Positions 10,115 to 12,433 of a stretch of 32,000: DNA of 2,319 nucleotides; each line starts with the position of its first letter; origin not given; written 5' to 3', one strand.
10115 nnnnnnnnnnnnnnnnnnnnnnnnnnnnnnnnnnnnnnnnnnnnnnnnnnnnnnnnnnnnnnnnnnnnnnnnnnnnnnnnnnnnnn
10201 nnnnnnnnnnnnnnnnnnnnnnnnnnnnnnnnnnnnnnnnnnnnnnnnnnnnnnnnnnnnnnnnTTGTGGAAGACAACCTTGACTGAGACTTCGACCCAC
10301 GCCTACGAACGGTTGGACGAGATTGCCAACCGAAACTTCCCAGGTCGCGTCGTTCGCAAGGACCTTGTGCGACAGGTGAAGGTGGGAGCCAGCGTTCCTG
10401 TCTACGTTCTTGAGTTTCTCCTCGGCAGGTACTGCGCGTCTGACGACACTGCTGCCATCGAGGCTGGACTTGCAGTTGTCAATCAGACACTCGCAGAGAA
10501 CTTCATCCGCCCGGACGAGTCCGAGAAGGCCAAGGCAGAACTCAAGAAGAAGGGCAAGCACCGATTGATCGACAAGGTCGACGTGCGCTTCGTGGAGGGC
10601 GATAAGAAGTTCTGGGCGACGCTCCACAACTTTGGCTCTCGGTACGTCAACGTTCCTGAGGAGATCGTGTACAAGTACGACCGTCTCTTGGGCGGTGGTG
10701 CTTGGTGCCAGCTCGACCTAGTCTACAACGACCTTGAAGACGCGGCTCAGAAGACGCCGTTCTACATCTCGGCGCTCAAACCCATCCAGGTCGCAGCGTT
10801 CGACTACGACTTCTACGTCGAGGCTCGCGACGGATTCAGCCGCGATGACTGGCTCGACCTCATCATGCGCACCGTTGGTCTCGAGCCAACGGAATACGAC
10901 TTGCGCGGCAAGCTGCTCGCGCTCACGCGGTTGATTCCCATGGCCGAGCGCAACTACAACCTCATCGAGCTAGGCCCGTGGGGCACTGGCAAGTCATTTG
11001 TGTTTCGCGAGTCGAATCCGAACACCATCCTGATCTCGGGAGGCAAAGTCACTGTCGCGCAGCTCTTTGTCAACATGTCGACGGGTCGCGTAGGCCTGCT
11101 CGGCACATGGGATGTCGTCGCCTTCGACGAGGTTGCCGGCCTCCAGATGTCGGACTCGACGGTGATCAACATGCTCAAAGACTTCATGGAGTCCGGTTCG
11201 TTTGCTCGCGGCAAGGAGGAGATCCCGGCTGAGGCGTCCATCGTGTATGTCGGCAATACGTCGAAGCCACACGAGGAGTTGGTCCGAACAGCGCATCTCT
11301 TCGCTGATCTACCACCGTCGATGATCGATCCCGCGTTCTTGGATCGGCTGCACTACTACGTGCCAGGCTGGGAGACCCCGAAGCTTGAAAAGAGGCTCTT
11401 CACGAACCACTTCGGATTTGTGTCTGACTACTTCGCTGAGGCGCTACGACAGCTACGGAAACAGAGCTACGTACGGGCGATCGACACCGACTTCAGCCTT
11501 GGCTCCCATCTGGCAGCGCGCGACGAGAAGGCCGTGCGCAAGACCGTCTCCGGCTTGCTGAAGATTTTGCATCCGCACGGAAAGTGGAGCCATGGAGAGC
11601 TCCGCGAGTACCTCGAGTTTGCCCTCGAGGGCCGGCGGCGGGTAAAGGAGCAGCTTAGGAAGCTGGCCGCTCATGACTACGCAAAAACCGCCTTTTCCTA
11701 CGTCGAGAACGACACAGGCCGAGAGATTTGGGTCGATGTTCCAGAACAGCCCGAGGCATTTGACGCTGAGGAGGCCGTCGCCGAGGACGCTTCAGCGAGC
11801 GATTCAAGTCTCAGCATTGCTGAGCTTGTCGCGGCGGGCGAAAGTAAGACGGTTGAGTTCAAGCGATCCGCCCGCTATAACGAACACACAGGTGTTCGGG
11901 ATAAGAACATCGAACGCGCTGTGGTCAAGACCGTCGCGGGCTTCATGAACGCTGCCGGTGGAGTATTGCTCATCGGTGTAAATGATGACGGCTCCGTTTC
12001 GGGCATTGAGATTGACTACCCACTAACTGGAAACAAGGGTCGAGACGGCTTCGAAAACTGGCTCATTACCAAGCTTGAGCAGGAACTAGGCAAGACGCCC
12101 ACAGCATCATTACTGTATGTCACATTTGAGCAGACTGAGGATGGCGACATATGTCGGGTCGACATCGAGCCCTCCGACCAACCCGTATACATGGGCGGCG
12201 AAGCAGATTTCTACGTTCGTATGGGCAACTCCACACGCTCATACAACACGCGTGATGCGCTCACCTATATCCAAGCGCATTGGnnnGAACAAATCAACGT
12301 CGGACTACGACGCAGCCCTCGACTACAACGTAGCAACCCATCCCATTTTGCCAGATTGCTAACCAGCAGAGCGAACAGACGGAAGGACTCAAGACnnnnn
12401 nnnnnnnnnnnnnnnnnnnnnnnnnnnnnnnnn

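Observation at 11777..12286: BrxL whose Lon-like C-terminal domain appears to be replaced by an AlbA_2/Schlafen-type domain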

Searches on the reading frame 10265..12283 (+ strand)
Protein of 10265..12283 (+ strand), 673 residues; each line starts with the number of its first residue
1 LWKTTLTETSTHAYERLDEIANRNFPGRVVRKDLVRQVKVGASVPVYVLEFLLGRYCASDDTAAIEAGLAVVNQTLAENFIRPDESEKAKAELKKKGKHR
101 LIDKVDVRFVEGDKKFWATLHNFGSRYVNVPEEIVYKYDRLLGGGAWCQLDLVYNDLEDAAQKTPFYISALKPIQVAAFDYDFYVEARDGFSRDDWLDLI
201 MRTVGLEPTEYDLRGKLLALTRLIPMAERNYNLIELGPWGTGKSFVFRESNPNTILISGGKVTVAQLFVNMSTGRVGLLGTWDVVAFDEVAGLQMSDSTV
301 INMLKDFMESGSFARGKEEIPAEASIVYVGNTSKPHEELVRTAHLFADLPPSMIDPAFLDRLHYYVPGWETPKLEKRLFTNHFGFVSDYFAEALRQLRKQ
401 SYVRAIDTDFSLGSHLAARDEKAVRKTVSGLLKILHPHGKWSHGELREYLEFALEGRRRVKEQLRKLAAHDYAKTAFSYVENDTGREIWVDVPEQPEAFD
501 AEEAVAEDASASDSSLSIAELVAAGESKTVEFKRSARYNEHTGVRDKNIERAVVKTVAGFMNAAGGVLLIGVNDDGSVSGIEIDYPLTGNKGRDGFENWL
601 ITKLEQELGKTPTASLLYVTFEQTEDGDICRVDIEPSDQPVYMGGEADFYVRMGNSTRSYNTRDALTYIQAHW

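Call 3: search_protein_families(library=pfam, proteins=[window:10265-12283:+], max_evalue=0.01)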
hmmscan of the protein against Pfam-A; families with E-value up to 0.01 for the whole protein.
window:10265-12283:+ (673 aa): 3 families
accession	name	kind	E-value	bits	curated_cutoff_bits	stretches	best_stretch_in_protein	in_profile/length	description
PF13337.12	BrxL_ATPase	-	6.4e-126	419.8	25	1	166-478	1-313/313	Lon-like protease BrxL-like, ATPase domain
PF20442.3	BrxL_N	-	2.3e-42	144.5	28.2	1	24-154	2-132/132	BREX system Lon protease-like protein BrxL N-terminal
PF04326.19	SLFN_AlbA_2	-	9.6e-17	62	25.3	1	526-659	1-116/118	Schlafen, AlbA_2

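Call 4: search_protein_families(library=ncbifam, proteins=[window:10265-12283:+], max_evalue=0.01)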
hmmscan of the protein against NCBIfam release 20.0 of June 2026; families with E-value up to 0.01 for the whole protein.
window:10265-12283:+ (673 aa): 2 families
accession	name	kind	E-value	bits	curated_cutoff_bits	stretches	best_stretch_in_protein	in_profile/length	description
TIGR02653.1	Lon_rel_chp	hypoth_equivalog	6.5e-205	682.4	628.25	1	16-496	3-483/675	protease Lon-related BREX system protein BrxL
TIGR02688.1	TIGR02688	equivalog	1.7e-167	557.7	329.3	1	22-468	2-448/449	BREX system Lon protease-like protein BrxL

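Call 5: find_homologous_proteins(query=window:10265-12283:+, max_evalue=1e-10)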
Query window:10265-12283:+ (673 aa): 7998 proteins with E <= 1e-10 among 8000 candidates; the best 120 are listed.
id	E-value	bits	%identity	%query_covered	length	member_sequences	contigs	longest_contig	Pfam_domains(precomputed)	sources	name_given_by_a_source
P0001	0.0e+0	1524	100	99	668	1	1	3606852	PF20442.4,PF04326.20,PF13337.13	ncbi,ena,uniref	ncbi:protease Lon-related BREX system protein BrxL [Candidatus Poriferisodalis sp.]|uniref:protease 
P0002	0.0e+0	1323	84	99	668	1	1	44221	PF20442.4,PF04326.20,PF13337.13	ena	-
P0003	0.0e+0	1293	83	99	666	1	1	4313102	PF20442.4,PF04326.20,PF13337.13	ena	-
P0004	0.0e+0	1276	82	99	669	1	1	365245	PF20442.4,PF04326.20,PF13337.13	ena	-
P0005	0.0e+0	1272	82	99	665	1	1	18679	PF20442.4,PF04326.20,PF13337.13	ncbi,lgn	-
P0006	0.0e+0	1272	80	99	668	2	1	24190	PF20442.4,PF04326.20,PF13337.13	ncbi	-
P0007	0.0e+0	1263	81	99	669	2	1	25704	PF20442.4,PF04326.20,PF13337.13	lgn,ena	-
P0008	0.0e+0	1261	81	99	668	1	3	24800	PF20442.4,PF04326.20,PF13337.13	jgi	jgi:ATP-dependent Lon protease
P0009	0.0e+0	1257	81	99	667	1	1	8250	PF20442.4,PF04326.20,PF13337.13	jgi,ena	jgi:ATP-dependent Lon protease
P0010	0.0e+0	1257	81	99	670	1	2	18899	PF20442.4,PF04326.20,PF13337.13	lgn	-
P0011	0.0e+0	1256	81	99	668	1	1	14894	PF20442.4,PF04326.20,PF13337.13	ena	-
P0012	0.0e+0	1255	81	100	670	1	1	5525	PF20442.4,PF04326.20,PF13337.13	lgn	-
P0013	0.0e+0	1255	81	100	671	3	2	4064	PF20442.4,PF04326.20,PF13337.13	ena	-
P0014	0.0e+0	1255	80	98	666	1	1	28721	PF20442.4,PF04326.20,PF13337.13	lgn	-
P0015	0.0e+0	1254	81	99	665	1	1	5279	PF20442.4,PF04326.20,PF13337.13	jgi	jgi:ATP-dependent Lon protease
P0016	0.0e+0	1253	81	99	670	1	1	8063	PF20442.4,PF04326.20,PF13337.13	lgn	-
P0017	0.0e+0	1250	81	99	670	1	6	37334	PF20442.4,PF04326.20,PF13337.13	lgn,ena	-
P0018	0.0e+0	1250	80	99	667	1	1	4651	PF20442.4,PF04326.20,PF13337.13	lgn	-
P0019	0.0e+0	1249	80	99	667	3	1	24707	PF20442.4,PF04326.20,PF13337.13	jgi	jgi:ATP-dependent Lon protease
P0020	0.0e+0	1249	80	99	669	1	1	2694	PF20442.4,PF04326.20,PF13337.13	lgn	-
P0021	0.0e+0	1245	80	99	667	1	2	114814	PF20442.4,PF04326.20,PF13337.13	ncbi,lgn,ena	-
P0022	0.0e+0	1245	80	99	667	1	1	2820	PF20442.4,PF04326.20,PF13337.13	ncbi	-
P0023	0.0e+0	1245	79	99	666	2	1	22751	PF20442.4,PF04326.20,PF13337.13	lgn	-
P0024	0.0e+0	1244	81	99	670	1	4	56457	PF20442.4,PF04326.20,PF13337.13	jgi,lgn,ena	-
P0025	0.0e+0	1243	80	99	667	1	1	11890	PF20442.4,PF04326.20,PF13337.13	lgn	-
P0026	0.0e+0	1238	79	100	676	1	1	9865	PF20442.4,PF04326.20,PF13337.13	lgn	-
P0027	0.0e+0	1238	79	99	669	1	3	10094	PF20442.4,PF04326.20,PF13337.13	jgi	-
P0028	0.0e+0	1238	79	99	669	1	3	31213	PF20442.4,PF04326.20,PF13337.13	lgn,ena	-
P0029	0.0e+0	1238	79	99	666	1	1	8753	PF20442.4,PF04326.20,PF13337.13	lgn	-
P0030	0.0e+0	1237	80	98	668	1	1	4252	PF20442.4,PF04326.20,PF13337.13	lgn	-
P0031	0.0e+0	1235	80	99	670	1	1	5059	PF20442.4,PF04326.20,PF13337.13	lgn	-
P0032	0.0e+0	1235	80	98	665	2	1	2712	PF20442.4,PF04326.20,PF13337.13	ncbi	-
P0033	0.0e+0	1233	80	98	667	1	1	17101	PF20442.4,PF04326.20,PF13337.13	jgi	-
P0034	0.0e+0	1233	79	99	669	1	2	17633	PF20442.4,PF04326.20,PF13337.13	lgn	-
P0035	0.0e+0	1232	79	99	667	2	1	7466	PF20442.4,PF04326.20,PF13337.13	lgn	-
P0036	0.0e+0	1228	79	99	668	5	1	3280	PF20442.4,PF04326.20,PF13337.13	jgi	jgi:ATP-dependent Lon protease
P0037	0.0e+0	1222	78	99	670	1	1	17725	PF20442.4,PF04326.20,PF13337.13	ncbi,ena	-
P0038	0.0e+0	1220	78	98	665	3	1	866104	PF20442.4,PF04326.20,PF13337.13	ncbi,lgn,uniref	ncbi:MAG: protease Lon-related BREX system protein BrxL [Ilumatobacter sp.]|uniref:protease Lon-rela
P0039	0.0e+0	1217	79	98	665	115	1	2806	PF20442.4,PF04326.20,PF13337.13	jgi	-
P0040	0.0e+0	1216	79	99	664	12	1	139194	PF20442.4,PF04326.20,PF13337.13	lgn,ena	-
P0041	0.0e+0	1210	78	99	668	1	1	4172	PF20442.4,PF04326.20,PF13337.13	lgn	-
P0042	0.0e+0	1209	77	98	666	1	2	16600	PF20442.4,PF04326.20,PF13337.13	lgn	-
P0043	0.0e+0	1207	78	99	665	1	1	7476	PF20442.4,PF04326.20,PF13337.13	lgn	-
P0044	0.0e+0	1206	77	99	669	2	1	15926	PF20442.4,PF04326.20,PF13337.13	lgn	-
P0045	0.0e+0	1204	77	99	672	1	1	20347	PF20442.4,PF04326.20,PF13337.13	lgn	-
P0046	0.0e+0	1203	78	98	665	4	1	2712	PF20442.4,PF04326.20,PF13337.13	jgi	-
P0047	0.0e+0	1197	79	96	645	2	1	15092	PF20442.4,PF04326.20,PF13337.13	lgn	-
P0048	0.0e+0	1197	77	99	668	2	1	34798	PF20442.4,PF04326.20,PF13337.13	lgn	-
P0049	0.0e+0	1192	78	98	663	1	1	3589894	PF20442.4,PF04326.20,PF13337.13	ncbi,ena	-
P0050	0.0e+0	1185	75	99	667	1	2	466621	PF20442.4,PF04326.20,PF13337.13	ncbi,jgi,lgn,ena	jgi:ATP-dependent Lon protease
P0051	0.0e+0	1183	77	100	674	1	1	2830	PF20442.4,PF04326.20,PF13337.13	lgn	-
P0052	0.0e+0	1149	74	99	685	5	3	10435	PF20442.4,PF04326.20,PF13337.13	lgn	-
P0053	0.0e+0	1131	74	99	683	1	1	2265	PF20442.4,PF04326.20,PF13337.13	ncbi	-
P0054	0.0e+0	1130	74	99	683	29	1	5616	PF20442.4,PF04326.20,PF13337.13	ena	-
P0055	0.0e+0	1128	74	98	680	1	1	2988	PF20442.4,PF04326.20,PF13337.13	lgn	-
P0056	0.0e+0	1127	74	98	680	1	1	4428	PF20442.4,PF04326.20,PF13337.13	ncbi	-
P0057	0.0e+0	1098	72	98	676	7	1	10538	PF20442.4,PF04326.20,PF13337.13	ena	-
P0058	0.0e+0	1093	72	98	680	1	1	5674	PF20442.4,PF04326.20,PF13337.13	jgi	-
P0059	0.0e+0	1091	72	98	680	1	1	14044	PF20442.4,PF04326.20,PF13337.13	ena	-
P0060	0.0e+0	1085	71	98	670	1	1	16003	PF20442.4,PF04326.20,PF13337.13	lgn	-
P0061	0.0e+0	1084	71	99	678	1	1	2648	PF20442.4,PF04326.20,PF13337.13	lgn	-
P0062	0.0e+0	1084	71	99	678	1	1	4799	PF20442.4,PF04326.20,PF13337.13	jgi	jgi:ATP-dependent Lon protease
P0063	0.0e+0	1083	71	98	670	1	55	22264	PF20442.4,PF04326.20,PF13337.13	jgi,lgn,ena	-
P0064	0.0e+0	1081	71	98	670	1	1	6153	PF20442.4,PF04326.20,PF13337.13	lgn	-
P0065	0.0e+0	1081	72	98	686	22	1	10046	PF20442.4,PF04326.20,PF13337.13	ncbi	-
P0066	0.0e+0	1080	70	99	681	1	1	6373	PF20442.4,PF04326.20,PF13337.13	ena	-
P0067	0.0e+0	1079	70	99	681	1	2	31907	PF20442.4,PF04326.20,PF13337.13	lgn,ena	-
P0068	0.0e+0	1077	71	98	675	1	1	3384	PF20442.4,PF04326.20,PF13337.13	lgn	-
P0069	0.0e+0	1077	71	98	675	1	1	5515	PF20442.4,PF04326.20,PF13337.13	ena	-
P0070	0.0e+0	1077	71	98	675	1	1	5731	PF20442.4,PF04326.20,PF13337.13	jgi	-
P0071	0.0e+0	1077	71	98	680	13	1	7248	PF20442.4,PF04326.20,PF13337.13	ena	-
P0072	0.0e+0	1076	72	98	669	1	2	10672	PF20442.4,PF04326.20,PF13337.13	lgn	-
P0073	0.0e+0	1075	70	100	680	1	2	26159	PF20442.4,PF04326.20,PF13337.13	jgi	jgi:ATP-dependent Lon protease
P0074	0.0e+0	1075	71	98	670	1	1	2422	PF20442.4,PF04326.20,PF13337.13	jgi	-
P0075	0.0e+0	1075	71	98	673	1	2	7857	PF20442.4,PF04326.20,PF13337.13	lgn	-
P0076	0.0e+0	1075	72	98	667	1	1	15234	PF20442.4,PF04326.20,PF13337.13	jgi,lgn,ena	-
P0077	0.0e+0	1075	71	98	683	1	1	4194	PF20442.4,PF04326.20,PF13337.13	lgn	-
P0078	0.0e+0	1075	71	98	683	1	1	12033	PF20442.4,PF04326.20,PF13337.13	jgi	-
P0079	0.0e+0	1075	71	98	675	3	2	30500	PF20442.4,PF04326.20,PF13337.13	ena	-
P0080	0.0e+0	1074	71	98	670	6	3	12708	PF20442.4,PF04326.20,PF13337.13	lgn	-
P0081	0.0e+0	1073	71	98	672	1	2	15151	PF20442.4,PF04326.20,PF13337.13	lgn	-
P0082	0.0e+0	1073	71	98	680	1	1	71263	PF20442.4,PF04326.20,PF13337.13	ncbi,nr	ncbi:MAG: protease Lon-related BREX system protein BrxL [Acidimicrobiia bacterium]|nr:protease Lon-r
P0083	0.0e+0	1072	71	98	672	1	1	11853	PF20442.4,PF04326.20,PF13337.13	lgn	-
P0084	0.0e+0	1072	71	98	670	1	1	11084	PF20442.4,PF04326.20,PF13337.13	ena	-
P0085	0.0e+0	1072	70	98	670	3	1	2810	PF20442.4,PF04326.20,PF13337.13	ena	-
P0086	0.0e+0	1072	70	99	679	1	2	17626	PF20442.4,PF04326.20,PF13337.13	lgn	-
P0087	0.0e+0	1071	71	98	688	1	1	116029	PF20442.4,PF04326.20,PF13337.13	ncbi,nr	ncbi:MAG: protease Lon-related BREX system protein BrxL [Acidimicrobiia bacterium]|nr:protease Lon-r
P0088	0.0e+0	1071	70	98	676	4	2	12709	PF20442.4,PF04326.20,PF13337.13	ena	-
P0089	0.0e+0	1071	70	99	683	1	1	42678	PF20442.4,PF04326.20,PF13337.13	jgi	jgi:ATP-dependent Lon protease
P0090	0.0e+0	1071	70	99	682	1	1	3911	PF20442.4,PF04326.20,PF13337.13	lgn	-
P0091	0.0e+0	1070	69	100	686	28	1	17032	PF20442.4,PF04326.20,PF13337.13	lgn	-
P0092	0.0e+0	1069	70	100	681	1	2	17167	PF20442.4,PF04326.20,PF13337.13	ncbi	-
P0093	0.0e+0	1069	70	98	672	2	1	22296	PF20442.4,PF04326.20,PF13337.13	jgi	jgi:ATP-dependent Lon protease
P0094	0.0e+0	1069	71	98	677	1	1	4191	PF20442.4,PF04326.20,PF13337.13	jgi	jgi:ATP-dependent Lon protease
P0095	0.0e+0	1069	70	98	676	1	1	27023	PF20442.4,PF04326.20,PF13337.13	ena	-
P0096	0.0e+0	1069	70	99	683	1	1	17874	PF20442.4,PF04326.20,PF13337.13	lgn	-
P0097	0.0e+0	1069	71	98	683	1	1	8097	PF20442.4,PF04326.20,PF13337.13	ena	-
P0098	0.0e+0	1069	70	99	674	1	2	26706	PF20442.4,PF04326.20,PF13337.13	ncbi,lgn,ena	-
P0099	0.0e+0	1069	70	100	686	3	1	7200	PF20442.4,PF04326.20,PF13337.13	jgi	jgi:ATP-dependent Lon protease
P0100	0.0e+0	1068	71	98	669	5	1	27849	PF20442.4,PF04326.20,PF13337.13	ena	-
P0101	0.0e+0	1068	70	98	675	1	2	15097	PF20442.4,PF04326.20,PF13337.13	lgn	-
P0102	0.0e+0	1068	70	98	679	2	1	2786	PF20442.4,PF04326.20,PF13337.13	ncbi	-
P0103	0.0e+0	1068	70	100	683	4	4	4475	PF20442.4,PF04326.20,PF13337.13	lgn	-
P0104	0.0e+0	1068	70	99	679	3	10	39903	PF20442.4,PF04326.20,PF13337.13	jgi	-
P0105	0.0e+0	1068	70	99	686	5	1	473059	PF20442.4,PF04326.20,PF13337.13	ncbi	-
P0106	0.0e+0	1068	70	98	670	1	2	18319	PF20442.4,PF04326.20,PF13337.13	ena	-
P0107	0.0e+0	1067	69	100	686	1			PF20442.4,PF04326.20,PF13337.13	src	-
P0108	0.0e+0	1067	70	98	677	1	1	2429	PF20442.4,PF04326.20,PF13337.13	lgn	-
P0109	0.0e+0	1067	70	99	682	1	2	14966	PF20442.4,PF04326.20,PF13337.13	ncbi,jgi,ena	-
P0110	0.0e+0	1067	68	99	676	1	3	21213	PF20442.4,PF04326.20,PF13337.13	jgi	jgi:ATP-dependent Lon protease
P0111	0.0e+0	1067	70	98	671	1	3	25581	PF20442.4,PF04326.20,PF13337.13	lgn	-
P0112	0.0e+0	1067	72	98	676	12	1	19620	PF20442.4,PF04326.20,PF13337.13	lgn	-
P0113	0.0e+0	1067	69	100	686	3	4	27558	PF20442.4,PF04326.20,PF13337.13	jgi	jgi:ATP-dependent Lon protease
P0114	0.0e+0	1067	70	99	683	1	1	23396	PF20442.4,PF04326.20,PF13337.13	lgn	-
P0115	0.0e+0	1067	69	99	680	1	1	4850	PF20442.4,PF04326.20,PF13337.13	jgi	jgi:ATP-dependent Lon protease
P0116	0.0e+0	1066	68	98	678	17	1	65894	PF20442.4,PF04326.20,PF13337.13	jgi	jgi:ATP-dependent Lon protease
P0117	0.0e+0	1066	70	99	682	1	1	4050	PF20442.4,PF04326.20,PF13337.13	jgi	jgi:ATP-dependent Lon protease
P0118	0.0e+0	1066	70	98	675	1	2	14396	PF20442.4,PF04326.20,PF13337.13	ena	-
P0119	0.0e+0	1066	70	98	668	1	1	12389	PF20442.4,PF04326.20,PF13337.13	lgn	-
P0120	0.0e+0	1066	69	99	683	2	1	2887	PF20442.4,PF04326.20,PF13337.13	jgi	jgi:ATP-dependent Lon protease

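Call 8: search_solved_structures(query=window:10265-12283:+, max_evalue=0.01, show_alignments=1)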
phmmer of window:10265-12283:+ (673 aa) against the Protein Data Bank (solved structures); distinct sequences matched with E-value up to 0.01: 3.
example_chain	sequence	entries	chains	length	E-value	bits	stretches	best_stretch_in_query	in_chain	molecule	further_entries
8emc_A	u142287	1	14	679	1.4e-153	516.1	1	15-496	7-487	Protease Lon-related BREX system protein BrxL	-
8emh_A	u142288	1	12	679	3.5e-153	514.7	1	15-496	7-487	Protease Lon-related BREX system protein BrxL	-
2e8b_A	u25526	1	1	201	0.0087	17.8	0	78-137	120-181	Probable molybdopterin-guanine dinucleotide biosynthesis protein A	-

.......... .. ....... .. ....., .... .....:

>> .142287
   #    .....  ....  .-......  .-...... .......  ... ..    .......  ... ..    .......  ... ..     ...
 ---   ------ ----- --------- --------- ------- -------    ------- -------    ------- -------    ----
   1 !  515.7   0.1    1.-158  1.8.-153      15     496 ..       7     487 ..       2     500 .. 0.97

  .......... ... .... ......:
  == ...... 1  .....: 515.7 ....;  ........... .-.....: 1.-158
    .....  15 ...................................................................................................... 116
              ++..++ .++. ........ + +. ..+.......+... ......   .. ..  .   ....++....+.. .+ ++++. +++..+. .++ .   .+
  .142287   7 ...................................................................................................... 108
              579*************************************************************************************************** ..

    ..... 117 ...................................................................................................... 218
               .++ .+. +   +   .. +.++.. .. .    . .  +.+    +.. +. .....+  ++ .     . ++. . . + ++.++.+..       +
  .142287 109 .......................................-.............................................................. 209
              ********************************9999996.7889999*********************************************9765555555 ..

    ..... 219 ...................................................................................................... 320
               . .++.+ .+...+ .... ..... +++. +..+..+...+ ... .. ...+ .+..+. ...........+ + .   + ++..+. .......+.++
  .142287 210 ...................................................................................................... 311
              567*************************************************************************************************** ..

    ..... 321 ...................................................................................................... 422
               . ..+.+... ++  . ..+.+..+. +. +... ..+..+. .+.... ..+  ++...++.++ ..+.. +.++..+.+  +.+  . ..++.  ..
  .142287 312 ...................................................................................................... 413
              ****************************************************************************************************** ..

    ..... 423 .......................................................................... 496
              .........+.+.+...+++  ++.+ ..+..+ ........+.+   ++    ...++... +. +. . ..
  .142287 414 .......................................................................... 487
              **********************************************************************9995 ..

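Call 11: search_protein_families(library=padloc, proteins=[window:10265-12283:+], max_evalue=0.01)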
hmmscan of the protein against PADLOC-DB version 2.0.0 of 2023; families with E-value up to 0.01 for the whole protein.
window:10265-12283:+ (673 aa): 6 families
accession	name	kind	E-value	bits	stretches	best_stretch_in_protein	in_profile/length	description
PDLC02506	BrxL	-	5.8e-210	697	1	14-497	5-489/680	BrxL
PDLC02508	BrxL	-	3.1e-190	631.9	1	16-520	3-506/698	BrxL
PDLC02509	BrxL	-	1.8e-112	374.7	2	164-489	197-527/535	BrxL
PDLC02505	BrxL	-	6.2e-69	231.1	1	18-475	5-471/482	BrxL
PDLC02507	BrxL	-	3.6e-56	189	1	15-467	12-463/482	BrxL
PDLC02394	pAgo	-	0.0099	11.6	0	528-582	29-88/1121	-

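Call 56: predict_structure(alignment_id=A2)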
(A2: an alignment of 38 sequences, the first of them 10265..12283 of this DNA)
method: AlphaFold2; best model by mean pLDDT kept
length: 673 residues; sequences in the alignment: 38
mean_pLDDT: 63.7   pTM: 0.50
mean pLDDT of the five models: 63.7, 61.6, 60.4, 60.3, 54.4
residues with pLDDT >= 90: 58; 70-90: 241; 50-70: 174; < 50: 200
segments of 3 or more residues with pLDDT < 50: 1-13, 82-84, 145-147, 159-161, 230-379, 495-508, 646-649
pLDDT, mean of each block of 10 residues (from residue 1): 34 67 80 63 59 76 81 68 52 55 54 60 57 61 53 52 55 57 87 89 74 79 66 32 31 32 38 35 40 42 45 31 38 44 36 31 32 40 69 77 86 80 87 90 92 81 63 72 88 48 44 73 82 90 86 85 86 87 86 89 84 82 88 84 55 54 57 51
secondary structure, 60 per line:
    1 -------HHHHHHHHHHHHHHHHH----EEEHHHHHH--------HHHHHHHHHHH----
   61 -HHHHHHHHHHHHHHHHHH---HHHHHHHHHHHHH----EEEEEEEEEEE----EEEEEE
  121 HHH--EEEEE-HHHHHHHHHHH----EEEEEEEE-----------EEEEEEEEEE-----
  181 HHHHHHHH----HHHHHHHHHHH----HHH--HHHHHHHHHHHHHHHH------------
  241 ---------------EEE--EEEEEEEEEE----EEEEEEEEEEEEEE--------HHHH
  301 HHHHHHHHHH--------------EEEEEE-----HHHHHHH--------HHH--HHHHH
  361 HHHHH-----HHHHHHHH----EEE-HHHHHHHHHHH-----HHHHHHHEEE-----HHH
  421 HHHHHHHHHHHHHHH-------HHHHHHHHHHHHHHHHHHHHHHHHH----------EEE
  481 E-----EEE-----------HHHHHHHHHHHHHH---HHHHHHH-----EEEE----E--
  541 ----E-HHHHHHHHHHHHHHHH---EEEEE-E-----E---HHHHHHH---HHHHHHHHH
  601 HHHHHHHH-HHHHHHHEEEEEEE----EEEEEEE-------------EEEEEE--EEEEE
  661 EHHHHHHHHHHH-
elements in order (helices of 4 or more, strands of 3 or more residues): H8-24 E29-31 H32-37 H46-56 H62-79 H83-95 E100-110 E115-120 E126-130 H132-142 E147-154 E166-175 H181-188 H193-203 H213-228 E256-258 E261-270 E275-288 H297-310 E325-330 H336-342 H356-365 H371-378 E383-385 H387-397 H403-409 E410-412 H418-435 H443-467 E478-481 E487-489 H501-514 H518-524 E530-533 H547-562 E566-570 H582-588 H592-608 H610-616 E617-623 E628-634 E648-653 E656-661 H662-672
